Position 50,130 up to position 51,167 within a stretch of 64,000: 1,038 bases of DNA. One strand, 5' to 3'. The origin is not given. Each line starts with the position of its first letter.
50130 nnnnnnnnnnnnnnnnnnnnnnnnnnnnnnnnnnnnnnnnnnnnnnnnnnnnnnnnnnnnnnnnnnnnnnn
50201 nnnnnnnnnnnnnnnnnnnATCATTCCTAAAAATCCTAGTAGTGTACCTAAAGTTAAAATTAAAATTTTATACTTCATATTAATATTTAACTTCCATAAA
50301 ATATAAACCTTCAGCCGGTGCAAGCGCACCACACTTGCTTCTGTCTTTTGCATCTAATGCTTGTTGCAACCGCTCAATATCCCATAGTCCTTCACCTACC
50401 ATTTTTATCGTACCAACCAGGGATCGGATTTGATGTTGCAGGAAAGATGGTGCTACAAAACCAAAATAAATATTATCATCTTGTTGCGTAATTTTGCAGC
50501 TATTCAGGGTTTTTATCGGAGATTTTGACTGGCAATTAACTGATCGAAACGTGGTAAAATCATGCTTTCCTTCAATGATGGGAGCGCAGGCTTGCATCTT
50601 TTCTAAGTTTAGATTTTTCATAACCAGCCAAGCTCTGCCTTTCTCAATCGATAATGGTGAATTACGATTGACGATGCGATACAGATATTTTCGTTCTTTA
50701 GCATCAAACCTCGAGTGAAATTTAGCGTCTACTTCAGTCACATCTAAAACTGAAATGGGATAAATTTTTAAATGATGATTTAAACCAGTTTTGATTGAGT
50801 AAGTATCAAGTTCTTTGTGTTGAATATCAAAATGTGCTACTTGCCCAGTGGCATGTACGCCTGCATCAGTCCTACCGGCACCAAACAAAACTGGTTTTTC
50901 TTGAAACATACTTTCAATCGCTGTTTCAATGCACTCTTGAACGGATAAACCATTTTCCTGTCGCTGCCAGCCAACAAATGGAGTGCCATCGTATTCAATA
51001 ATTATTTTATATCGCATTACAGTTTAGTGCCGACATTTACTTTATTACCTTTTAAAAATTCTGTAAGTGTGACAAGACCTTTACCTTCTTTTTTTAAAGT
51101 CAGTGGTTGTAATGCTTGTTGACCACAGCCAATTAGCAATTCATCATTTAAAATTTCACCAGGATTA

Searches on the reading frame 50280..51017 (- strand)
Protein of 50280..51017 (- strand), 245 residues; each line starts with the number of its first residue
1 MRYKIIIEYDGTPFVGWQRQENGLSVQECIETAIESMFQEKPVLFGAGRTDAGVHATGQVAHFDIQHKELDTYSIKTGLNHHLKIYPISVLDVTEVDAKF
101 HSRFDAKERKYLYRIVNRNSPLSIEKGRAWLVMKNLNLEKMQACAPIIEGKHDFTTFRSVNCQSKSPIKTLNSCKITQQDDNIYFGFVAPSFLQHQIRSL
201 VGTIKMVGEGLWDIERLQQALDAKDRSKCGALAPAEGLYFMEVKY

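Call 3: search_protein_families(library=pfam, proteins=[window:50280-51017:-], max_evalue=0.1)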
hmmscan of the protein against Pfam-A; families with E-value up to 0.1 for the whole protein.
window:50280-51017:- (245 aa): 2 families
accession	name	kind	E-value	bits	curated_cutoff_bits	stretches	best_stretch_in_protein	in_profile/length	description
PF01416.25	PseudoU_synth_1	-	2.1e-38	131.5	23.3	2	149-245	6-107/108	tRNA pseudouridine synthase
PF21238.2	Pus10_C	-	0.018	15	27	1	8-69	12-74/232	Pus10, C-terminal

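Call 8: find_related_loci(query=window:50280-51017:-, collection=genome_contigs, flank=10000)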
Query window:50280-51017:- (245 aa) in genome_contigs; peptide patterns used: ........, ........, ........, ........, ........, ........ (x = any residue, [..] = any of these).
122 stretches matched a pattern; 75 encode a relative of the query (tblastn E <= 1e-3); 75 distinct loci.
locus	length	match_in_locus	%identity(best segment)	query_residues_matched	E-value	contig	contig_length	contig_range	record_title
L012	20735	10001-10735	90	1-245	5e-157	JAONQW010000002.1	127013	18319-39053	Candidatus Pelagibacterales bacterium isolate AH-269-J06 AH-269-J06_NODE_2, whole genome shotgun sequence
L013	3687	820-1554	90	1-245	7e-160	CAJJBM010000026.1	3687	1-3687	MAG: Pelagibacteraceae bacterium AG-422-B15 isolate FRAM18_bin074 genome assembly, contig: FRAM17_bin074-26, whole genom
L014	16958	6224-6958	70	1-245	6e-122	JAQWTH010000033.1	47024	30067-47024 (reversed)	MAG: Candidatus Pelagibacterales bacterium isolate cluster2_bin.78 k141_3662192, whole genome shotgun sequence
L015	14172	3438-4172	70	1-245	1e-121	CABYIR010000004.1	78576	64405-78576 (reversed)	MAG: uncultured Pelagibacteraceae bacterium isolate AG-333-D21 genome assembly, contig: AG-333-D21_NODE_4, whole genome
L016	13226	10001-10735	70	1-245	8e-121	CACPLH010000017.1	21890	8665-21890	MAG: uncultured Pelagibacteraceae bacterium isolate AG-914-G18 genome assembly, contig: AG-914-G18_NODE_17, whole genome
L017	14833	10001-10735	69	1-245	2e-120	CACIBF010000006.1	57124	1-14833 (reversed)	uncultured Pelagibacteraceae bacterium isolate AG-912-N08 genome assembly, contig: AG-912-N08_NODE_6, whole genome shotg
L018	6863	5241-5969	52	2-245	1e-85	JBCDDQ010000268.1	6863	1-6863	MAG: Pseudomonadota bacterium isolate P01_G01_bin.44 k141_687469_length_6863_cov_23.5672, whole genome shotgun sequence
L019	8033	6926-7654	55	2-245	3e-84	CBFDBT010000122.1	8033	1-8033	MAG TPA_asm: uncultured Alphaproteobacteria bacterium isolate SRR26215677_concoct_115 genome assembly, contig: ERZ250734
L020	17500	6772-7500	52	2-245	1e-82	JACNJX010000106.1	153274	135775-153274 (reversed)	MAG: Alphaproteobacteria bacterium isolate NIOZ-UU45 NIOZ-UU_NODE_54_length_153274_cov_10.0708, whole genome shotgun seq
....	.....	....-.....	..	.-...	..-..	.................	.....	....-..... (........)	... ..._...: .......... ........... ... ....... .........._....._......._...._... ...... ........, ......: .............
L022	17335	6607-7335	52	2-245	3e-82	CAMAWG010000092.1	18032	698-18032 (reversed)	MAG: Rhodoplanes piscinae isolate MaH-09apr19-54 genome assembly, contig: MaH-09apr19-C7562, whole genome shotgun sequen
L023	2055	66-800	51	2-245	2e-84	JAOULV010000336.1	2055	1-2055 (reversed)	MAG: Rhodospirillaceae bacterium isolate 8_1_Jan_SF_Bin95 8_1_Jan_SF_Bin95_scaffold_52309_c1, whole genome shotgun seque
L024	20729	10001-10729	50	2-245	2e-80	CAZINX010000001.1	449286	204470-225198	MAG TPA_asm: uncultured Hyphomicrobiaceae bacterium isolate SRP332253_co1_135 genome assembly, contig: NODE_2_length_449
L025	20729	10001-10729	52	2-245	2e-80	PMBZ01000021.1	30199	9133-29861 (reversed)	MAG: Hyphomicrobiales bacterium isolate fen_921 73.20120700_E3M.239_contig_41140, whole genome shotgun sequence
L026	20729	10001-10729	51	2-245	2e-79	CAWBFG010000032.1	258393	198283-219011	MAG: uncultured Alphaproteobacteria bacterium isolate MFD04850.bin.2.48 genome assembly, contig: contig_58203, whole gen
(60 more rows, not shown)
